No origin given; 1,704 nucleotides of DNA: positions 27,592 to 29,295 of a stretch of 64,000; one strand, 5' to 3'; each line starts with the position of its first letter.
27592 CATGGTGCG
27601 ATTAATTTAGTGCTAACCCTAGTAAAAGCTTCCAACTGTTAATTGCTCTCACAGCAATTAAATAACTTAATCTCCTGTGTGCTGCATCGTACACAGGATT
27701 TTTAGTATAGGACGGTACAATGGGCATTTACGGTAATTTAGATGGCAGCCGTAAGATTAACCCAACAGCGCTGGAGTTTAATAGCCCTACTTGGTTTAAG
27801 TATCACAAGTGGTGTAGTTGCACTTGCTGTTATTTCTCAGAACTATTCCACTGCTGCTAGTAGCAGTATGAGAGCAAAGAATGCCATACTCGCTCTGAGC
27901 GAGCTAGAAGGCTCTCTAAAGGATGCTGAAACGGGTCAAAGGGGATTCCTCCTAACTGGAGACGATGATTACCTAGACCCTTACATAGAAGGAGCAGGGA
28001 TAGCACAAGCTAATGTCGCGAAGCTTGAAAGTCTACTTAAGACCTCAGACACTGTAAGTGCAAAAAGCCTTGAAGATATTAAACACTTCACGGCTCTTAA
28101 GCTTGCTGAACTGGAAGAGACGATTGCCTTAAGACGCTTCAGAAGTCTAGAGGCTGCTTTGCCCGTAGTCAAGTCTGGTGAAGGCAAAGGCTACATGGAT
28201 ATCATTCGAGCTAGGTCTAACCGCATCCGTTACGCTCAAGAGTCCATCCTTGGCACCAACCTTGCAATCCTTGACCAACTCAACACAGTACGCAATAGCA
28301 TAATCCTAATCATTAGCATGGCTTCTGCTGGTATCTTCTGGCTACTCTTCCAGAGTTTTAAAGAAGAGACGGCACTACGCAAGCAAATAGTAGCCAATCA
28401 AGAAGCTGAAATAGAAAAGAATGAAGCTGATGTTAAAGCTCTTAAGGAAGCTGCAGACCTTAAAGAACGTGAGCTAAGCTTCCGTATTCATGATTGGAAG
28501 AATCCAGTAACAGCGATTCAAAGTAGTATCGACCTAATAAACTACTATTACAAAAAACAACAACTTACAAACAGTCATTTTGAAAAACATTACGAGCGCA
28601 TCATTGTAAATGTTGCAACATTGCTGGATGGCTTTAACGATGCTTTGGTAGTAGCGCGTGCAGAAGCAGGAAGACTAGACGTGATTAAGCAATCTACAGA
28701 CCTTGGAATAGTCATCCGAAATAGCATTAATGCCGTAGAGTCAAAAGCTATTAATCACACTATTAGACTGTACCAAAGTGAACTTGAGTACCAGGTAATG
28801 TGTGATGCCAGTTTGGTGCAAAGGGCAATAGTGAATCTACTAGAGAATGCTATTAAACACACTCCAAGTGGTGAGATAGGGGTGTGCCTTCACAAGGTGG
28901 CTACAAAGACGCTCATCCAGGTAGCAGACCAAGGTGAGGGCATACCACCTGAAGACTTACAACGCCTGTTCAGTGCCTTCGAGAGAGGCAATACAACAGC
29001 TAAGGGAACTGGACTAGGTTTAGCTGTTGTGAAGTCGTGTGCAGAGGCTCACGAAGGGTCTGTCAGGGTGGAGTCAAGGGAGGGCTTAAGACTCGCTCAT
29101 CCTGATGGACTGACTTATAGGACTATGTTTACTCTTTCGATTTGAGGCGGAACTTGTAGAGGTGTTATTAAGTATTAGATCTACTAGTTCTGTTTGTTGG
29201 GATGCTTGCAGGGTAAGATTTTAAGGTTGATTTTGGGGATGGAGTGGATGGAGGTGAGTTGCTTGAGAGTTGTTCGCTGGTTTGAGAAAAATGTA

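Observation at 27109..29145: Phage-borne CHASE3 sensor histidine kinase with no response regulator, next to a CPBP/Abi protease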

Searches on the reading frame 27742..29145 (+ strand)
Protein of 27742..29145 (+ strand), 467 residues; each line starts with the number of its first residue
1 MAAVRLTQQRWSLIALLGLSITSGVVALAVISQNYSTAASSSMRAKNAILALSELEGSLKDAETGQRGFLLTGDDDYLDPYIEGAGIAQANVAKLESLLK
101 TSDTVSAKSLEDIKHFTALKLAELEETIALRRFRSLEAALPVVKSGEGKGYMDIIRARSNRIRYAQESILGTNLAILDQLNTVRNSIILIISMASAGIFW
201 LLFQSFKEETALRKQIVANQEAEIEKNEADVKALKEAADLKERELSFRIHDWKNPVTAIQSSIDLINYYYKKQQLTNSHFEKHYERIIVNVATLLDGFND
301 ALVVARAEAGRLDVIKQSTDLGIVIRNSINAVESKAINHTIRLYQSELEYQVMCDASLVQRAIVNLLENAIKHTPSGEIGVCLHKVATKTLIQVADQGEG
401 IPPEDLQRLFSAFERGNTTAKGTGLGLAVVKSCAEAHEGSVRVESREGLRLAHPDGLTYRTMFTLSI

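Call 3: search_protein_families(library=pfam, proteins=[window:27742-29145:+], max_evalue=0.01)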
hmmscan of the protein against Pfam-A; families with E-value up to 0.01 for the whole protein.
window:27742-29145:+ (467 aa): 5 families
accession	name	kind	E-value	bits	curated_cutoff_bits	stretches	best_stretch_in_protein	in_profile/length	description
PF05227.19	CHASE3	-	2.1e-29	102.6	28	1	40-170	3-132/138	CHASE3 domain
PF02518.31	HATPase_c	-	6.4e-24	85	26.4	1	355-448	2-100/111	Histidine kinase-, DNA gyrase B-, and HSP90-like ATPase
PF13581.12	HATPase_c_2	-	3.6e-05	24.2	27.4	1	362-437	39-112/127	Histidine kinase-like ATPase domain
PF13589.12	HATPase_c_3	-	0.0024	18.3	25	1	360-433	4-85/137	Histidine kinase-, DNA gyrase B-, and HSP90-like ATPase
PF14501.12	HATPase_c_5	-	0.005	17.2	22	0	361-448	8-93/102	GHKL domain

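Call 7: search_protein_families(library=phrogs, proteins=[window:27742-29145:+], max_evalue=0.001)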
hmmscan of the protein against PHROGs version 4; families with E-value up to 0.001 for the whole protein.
window:27742-29145:+ (467 aa): 7 families
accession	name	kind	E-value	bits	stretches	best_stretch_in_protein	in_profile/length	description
phrog_857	-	unknown function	2.5e-37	130.2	1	232-447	232-450/468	-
phrog_10912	-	other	2.6e-31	109.4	1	187-448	689-950/970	kinase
phrog_20458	-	unknown function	4.5e-24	85.7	1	181-448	389-658/829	-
phrog_20778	-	unknown function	4e-17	62.7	1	216-448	432-661/675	-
phrog_28116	-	unknown function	1.1e-14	55.2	1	230-445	273-488/512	-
phrog_18358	-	unknown function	1.8e-09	37.2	1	219-443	413-636/904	-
phrog_5982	-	unknown function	3e-08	33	1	392-449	778-835/1030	-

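Call 9: search_dna_similar(query=window:27742-29145:+, collection=phages, mode=protein, max_rows=30)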
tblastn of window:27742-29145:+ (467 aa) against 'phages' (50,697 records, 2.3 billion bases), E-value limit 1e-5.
Records with a match: 144; places in all: 151; records where one place covers at least 80% of the query: 0.
Best place of each record, by identity: <60% 144.
By first word of the organism name: Bacteriophage 46; Listeria 39; Salmonella 14; Acinetobacter 14; Staphylococcus 10; Enterococcus 8; Escherichia 7; Bacteroides 1; Pseudomonas 1; Microcoleus 1; and 3 more.
By host as written in the record: - 64; Listeria monocytogenes 39; Staphylococcus aureus 10; Homo sapiens 8; Escherichia coli O157:H7 ATCC 43895 7; Salmonella enterica subsp. enterica serovar Kentucky 6; Enterococcus faecalis 6; Pseudomonas aeruginosa 1; and 3 more.
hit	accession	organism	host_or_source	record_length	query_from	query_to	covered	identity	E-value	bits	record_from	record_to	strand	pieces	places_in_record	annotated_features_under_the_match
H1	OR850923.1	Salmonella phage S.Kent 1-2-1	Salmonella enterica subsp. enterica ...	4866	142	464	69%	26.1%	2e-8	63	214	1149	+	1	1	record has no annotation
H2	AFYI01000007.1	Salmonella enterica subsp. enterica serovar Infantis str. ...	Homo sapiens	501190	142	464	69%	25.9%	1e-7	60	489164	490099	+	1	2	ATPase, histidine kinase-, DNA gyrase B-, and HSP90-like domain ...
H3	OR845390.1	Escherichia phage ECO95 1-6-1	Escherichia coli O157:H7 ATCC 43895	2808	139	464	70%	25.5%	2e-8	63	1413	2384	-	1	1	record has no annotation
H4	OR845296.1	Escherichia phage ECO95 1-6-1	Escherichia coli O157:H7 ATCC 43895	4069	160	446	61%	28.5%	6e-12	74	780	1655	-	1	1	record has no annotation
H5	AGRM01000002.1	Salmonella enterica subsp. houtenae str. ATCC BAA-1581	Homo sapiens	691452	160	446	61%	28.5%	8e-12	74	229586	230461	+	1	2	ATPase, histidine kinase-, DNA gyrase B-, and HSP90-like domain ...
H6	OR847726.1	Listeria phage LM 4-11-1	Listeria monocytogenes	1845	140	448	66%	24.0%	1e-7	60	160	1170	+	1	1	record has no annotation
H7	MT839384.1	Bacteriophage sp.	human fecal samples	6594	228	455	49%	31.1%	1e-12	76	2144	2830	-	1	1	record has no annotation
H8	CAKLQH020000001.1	Acinetobacter phage MD-2021a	not known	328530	154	421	57%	25.7%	5e-7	59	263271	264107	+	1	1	arcB: aerobic respiration control protein (bifunctional two-component ...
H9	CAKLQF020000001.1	Acinetobacter phage MD-2021a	not known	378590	154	421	57%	25.7%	5e-7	59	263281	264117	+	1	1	arcB: aerobic respiration control protein (bifunctional two-component ...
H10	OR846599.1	Enterococcus phage Efs 1-1-1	Enterococcus faecalis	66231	170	448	60%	24.4%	2e-6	57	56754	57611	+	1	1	record has no annotation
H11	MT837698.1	Bacteriophage sp.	human fecal samples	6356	210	461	54%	26.2%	4e-8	62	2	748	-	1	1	record has no annotation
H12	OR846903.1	Listeria phage LM 4-11-1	Listeria monocytogenes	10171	174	465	63%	22.5%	3e-6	56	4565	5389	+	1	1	record has no annotation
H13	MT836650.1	Bacteriophage sp.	human fecal samples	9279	182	448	57%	24.3%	7e-7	58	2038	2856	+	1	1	record has no annotation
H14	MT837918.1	Bacteriophage sp.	human fecal samples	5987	188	441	54%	25.5%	3e-6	56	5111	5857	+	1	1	record has no annotation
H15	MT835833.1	Bacteriophage sp.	human fecal samples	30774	236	448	46%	30.1%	4e-10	68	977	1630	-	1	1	record has no annotation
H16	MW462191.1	Bacteriophage sp.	freshwater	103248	219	449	49%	27.6%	2e-14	82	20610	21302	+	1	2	two-component sensor histidine kinase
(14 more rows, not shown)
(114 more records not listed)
